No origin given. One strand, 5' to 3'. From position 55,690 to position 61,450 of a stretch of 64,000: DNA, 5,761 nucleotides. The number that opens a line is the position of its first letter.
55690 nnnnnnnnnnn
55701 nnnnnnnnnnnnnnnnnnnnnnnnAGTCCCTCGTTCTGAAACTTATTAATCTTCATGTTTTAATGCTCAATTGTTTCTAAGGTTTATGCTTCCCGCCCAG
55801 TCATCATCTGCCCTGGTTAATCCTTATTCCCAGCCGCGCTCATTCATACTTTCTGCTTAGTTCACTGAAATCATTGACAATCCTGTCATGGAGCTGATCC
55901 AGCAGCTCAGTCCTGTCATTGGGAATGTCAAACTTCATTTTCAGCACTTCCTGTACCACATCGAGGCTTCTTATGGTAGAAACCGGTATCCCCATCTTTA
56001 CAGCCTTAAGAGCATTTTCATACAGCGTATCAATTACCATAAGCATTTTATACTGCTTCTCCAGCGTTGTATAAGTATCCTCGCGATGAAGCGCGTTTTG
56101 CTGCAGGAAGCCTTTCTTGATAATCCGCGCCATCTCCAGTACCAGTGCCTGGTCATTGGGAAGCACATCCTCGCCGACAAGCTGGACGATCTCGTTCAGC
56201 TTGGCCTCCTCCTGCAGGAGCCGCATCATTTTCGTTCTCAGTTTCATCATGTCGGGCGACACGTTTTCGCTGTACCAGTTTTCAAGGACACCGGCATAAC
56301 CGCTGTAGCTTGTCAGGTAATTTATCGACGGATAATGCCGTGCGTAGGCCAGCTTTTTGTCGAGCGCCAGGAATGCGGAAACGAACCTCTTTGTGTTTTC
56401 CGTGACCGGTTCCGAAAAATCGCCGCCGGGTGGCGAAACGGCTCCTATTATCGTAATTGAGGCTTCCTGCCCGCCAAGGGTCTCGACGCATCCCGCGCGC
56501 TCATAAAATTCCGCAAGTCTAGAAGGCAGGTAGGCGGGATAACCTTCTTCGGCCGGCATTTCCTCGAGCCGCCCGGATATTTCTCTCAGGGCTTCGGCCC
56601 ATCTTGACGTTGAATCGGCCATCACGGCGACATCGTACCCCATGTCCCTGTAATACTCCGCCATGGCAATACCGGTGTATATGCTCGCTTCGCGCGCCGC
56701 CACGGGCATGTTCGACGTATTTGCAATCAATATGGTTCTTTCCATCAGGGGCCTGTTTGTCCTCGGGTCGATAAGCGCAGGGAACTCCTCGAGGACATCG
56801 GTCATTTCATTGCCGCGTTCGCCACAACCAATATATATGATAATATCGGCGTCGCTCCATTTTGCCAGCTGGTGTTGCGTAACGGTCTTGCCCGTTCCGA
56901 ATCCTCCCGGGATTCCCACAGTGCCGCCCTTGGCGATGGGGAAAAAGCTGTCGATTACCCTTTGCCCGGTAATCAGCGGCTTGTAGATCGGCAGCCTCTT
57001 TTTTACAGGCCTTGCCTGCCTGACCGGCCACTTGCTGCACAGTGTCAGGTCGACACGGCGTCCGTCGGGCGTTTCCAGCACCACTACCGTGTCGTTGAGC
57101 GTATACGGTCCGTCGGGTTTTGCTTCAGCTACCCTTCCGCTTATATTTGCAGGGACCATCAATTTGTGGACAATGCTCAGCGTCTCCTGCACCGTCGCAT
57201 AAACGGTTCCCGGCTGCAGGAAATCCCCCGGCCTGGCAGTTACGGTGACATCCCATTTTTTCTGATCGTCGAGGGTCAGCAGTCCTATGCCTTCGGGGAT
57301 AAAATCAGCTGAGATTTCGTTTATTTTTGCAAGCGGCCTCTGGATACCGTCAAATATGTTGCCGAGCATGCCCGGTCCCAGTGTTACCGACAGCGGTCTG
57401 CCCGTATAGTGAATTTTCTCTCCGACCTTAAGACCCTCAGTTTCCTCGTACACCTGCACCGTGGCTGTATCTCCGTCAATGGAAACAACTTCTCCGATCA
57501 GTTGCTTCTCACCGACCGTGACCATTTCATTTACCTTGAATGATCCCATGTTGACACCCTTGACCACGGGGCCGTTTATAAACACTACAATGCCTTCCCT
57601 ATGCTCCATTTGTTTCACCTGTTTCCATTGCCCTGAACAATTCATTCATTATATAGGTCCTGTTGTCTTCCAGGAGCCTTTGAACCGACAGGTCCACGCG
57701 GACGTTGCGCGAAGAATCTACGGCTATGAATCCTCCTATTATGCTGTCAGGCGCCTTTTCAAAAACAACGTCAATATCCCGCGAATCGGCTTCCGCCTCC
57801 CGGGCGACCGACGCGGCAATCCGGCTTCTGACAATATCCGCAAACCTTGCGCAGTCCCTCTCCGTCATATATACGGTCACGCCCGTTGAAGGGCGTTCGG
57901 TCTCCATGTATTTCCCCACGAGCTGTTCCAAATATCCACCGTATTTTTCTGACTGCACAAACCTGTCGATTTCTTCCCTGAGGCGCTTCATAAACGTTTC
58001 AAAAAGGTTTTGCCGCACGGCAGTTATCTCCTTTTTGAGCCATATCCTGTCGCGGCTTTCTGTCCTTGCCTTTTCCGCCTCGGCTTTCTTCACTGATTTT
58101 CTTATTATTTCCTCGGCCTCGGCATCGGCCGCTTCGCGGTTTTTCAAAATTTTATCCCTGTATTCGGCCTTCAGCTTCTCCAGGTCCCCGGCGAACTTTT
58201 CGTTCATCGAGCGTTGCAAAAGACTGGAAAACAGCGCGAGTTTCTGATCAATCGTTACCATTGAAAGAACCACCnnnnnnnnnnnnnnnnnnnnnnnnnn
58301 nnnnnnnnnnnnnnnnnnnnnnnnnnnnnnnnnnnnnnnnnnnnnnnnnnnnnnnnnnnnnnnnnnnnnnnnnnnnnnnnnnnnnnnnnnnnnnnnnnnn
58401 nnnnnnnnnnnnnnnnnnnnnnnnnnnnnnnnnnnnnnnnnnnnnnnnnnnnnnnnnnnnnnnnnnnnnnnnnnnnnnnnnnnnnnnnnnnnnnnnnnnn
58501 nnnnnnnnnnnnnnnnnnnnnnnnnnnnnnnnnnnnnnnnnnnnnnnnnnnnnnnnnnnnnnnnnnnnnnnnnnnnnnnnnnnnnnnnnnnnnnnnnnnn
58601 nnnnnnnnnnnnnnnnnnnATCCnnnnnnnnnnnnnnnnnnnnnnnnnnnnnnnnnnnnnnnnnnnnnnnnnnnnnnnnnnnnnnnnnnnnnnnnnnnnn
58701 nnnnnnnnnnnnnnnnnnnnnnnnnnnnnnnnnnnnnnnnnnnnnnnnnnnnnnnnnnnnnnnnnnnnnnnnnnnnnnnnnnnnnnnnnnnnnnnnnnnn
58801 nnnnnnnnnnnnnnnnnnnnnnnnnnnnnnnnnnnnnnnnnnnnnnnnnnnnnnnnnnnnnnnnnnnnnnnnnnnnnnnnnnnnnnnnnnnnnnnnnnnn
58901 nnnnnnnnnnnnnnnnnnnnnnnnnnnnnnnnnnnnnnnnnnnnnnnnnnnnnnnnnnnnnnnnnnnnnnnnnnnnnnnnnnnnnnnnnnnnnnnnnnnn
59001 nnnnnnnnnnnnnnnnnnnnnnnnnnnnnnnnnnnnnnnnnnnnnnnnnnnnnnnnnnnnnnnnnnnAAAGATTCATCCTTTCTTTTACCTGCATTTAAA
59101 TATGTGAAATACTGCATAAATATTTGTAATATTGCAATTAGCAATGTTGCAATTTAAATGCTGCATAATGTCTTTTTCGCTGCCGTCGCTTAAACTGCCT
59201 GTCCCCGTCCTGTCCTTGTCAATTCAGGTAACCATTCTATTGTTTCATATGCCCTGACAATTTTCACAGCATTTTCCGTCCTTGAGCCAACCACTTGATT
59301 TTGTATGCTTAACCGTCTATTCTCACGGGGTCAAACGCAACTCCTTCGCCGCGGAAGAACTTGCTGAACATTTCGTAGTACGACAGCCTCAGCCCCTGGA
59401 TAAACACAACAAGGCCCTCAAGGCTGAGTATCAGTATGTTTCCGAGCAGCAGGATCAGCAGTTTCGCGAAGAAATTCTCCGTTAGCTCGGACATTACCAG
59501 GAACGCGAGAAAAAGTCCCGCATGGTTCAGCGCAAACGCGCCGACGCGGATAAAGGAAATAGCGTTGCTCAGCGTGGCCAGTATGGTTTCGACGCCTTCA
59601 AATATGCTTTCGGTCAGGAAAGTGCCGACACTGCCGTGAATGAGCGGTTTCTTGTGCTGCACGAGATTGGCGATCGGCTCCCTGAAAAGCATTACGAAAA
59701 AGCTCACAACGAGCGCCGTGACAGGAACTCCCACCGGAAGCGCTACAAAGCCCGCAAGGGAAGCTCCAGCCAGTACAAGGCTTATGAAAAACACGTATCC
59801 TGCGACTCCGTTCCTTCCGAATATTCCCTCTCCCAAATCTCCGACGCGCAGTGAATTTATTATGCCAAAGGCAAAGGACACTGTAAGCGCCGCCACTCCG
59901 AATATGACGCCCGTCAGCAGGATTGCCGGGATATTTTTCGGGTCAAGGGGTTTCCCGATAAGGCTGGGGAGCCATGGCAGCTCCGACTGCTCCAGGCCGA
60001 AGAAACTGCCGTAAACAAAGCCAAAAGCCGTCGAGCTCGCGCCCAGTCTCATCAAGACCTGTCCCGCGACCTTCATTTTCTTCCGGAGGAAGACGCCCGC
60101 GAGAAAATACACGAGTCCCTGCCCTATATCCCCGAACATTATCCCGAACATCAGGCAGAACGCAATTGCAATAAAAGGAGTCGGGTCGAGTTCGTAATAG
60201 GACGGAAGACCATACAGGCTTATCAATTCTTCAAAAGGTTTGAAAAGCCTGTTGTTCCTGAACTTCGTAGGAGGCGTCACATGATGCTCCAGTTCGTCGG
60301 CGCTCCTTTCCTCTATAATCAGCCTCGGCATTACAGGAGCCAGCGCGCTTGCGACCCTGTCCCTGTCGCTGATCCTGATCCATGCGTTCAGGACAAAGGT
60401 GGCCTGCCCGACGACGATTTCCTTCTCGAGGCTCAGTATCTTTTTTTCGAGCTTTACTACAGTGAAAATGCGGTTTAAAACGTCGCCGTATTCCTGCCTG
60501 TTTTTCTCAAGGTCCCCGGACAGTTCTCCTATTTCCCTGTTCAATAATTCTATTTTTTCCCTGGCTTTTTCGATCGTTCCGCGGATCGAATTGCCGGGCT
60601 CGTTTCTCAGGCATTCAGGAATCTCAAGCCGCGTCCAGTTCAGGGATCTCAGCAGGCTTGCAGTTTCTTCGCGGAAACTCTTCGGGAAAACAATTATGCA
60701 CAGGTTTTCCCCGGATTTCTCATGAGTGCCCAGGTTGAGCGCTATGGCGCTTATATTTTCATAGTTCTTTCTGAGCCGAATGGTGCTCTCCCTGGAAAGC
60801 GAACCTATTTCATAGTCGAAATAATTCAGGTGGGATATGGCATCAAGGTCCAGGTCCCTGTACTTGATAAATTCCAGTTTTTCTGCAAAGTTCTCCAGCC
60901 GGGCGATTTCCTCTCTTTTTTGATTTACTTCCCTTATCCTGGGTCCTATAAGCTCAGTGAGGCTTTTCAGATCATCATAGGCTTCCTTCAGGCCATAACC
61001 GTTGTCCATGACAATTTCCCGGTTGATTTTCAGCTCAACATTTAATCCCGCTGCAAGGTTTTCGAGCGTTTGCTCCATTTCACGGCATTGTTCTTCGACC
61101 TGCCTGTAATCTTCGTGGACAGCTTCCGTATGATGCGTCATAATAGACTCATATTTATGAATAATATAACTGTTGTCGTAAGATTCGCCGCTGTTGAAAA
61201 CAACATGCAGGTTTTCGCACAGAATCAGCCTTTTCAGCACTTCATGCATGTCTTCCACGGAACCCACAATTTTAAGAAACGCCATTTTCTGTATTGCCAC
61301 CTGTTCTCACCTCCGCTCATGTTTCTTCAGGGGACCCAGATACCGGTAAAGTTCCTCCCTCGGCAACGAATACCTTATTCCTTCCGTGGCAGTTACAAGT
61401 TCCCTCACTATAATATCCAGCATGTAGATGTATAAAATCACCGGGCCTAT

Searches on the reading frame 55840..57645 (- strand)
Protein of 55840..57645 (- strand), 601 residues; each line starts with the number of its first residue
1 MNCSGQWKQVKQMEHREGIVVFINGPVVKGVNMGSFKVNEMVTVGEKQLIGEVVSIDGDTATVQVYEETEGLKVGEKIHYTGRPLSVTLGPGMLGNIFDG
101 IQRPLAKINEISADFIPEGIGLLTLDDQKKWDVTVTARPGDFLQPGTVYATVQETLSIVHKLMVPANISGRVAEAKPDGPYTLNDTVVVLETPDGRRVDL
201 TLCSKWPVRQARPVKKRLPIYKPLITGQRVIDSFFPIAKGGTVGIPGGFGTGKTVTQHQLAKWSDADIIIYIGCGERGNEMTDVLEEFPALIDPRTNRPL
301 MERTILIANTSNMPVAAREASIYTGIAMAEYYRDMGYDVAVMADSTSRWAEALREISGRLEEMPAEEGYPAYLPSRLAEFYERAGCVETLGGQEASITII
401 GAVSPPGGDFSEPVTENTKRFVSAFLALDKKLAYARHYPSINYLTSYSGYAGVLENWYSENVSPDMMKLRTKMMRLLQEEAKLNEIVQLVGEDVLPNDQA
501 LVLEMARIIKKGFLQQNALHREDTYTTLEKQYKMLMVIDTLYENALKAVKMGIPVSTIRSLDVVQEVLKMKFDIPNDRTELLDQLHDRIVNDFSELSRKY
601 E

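Call 10: search_protein_families(library=pfam, proteins=[window:55840-57645:-], max_evalue=0.001)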
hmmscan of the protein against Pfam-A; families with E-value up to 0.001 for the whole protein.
window:55840-57645:- (601 aa): 4 families
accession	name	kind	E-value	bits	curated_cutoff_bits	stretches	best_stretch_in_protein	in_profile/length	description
PF00006.31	ATP-synt_ab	-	3.1e-76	256.2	29.5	1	227-448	1-213/213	ATP synthase alpha/beta family, nucleotide-binding domain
PF16886.11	ATP-synt_ab_Xtn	-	2.9e-27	94.7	25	1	124-209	3-88/88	ATPsynthase alpha/beta subunit barrel-sandwich domain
PF22919.1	ATP-synt_VA_C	-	5.1e-27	94.3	24.7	1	456-555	2-97/101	C-terminal domain of V and A type ATP synthase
PF02874.29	ATP-synt_ab_N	-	1.2e-09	39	20.9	1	21-82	2-69/69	ATP synthase alpha/beta family, beta-barrel domain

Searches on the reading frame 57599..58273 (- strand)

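Call 10: search_protein_families(library=pfam, proteins=[window:57599-58273:-], max_evalue=0.001)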
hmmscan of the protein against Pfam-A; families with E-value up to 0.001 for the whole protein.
window:57599-58273:- (224 aa): 1 family
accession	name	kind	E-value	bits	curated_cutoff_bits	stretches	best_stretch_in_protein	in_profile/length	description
PF01991.23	vATP-synt_E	-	3e-11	43.6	24.2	1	37-211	20-193/199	ATP synthase (E/31 kDa) subunit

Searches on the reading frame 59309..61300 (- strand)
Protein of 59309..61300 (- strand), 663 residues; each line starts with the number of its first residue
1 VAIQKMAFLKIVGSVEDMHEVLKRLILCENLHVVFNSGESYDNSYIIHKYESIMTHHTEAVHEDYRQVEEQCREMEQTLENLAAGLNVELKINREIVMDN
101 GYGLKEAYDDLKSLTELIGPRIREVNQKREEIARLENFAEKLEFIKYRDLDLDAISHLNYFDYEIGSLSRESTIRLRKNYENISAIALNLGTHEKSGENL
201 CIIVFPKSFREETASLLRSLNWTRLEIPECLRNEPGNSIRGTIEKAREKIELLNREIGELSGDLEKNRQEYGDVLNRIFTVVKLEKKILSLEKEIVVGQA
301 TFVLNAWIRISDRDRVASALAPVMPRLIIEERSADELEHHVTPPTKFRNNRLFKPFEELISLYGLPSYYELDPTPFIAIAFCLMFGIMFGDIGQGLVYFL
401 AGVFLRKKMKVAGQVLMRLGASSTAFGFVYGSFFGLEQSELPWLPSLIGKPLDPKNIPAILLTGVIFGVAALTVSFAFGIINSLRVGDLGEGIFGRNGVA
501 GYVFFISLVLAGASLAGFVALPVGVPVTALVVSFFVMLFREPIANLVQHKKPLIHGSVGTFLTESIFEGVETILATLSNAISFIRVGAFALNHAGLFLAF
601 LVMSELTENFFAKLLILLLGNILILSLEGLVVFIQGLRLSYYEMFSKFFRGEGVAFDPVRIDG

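Call 10: search_protein_families(library=pfam, proteins=[window:59309-61300:-], max_evalue=0.001)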
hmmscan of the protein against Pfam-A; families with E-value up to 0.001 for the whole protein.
window:59309-61300:- (663 aa): 1 family
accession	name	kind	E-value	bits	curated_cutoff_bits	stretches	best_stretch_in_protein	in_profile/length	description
PF01496.24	V_ATPase_I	-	1.7e-35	122.7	30.7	2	47-408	60-416/815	V-type ATPase 116kDa subunit family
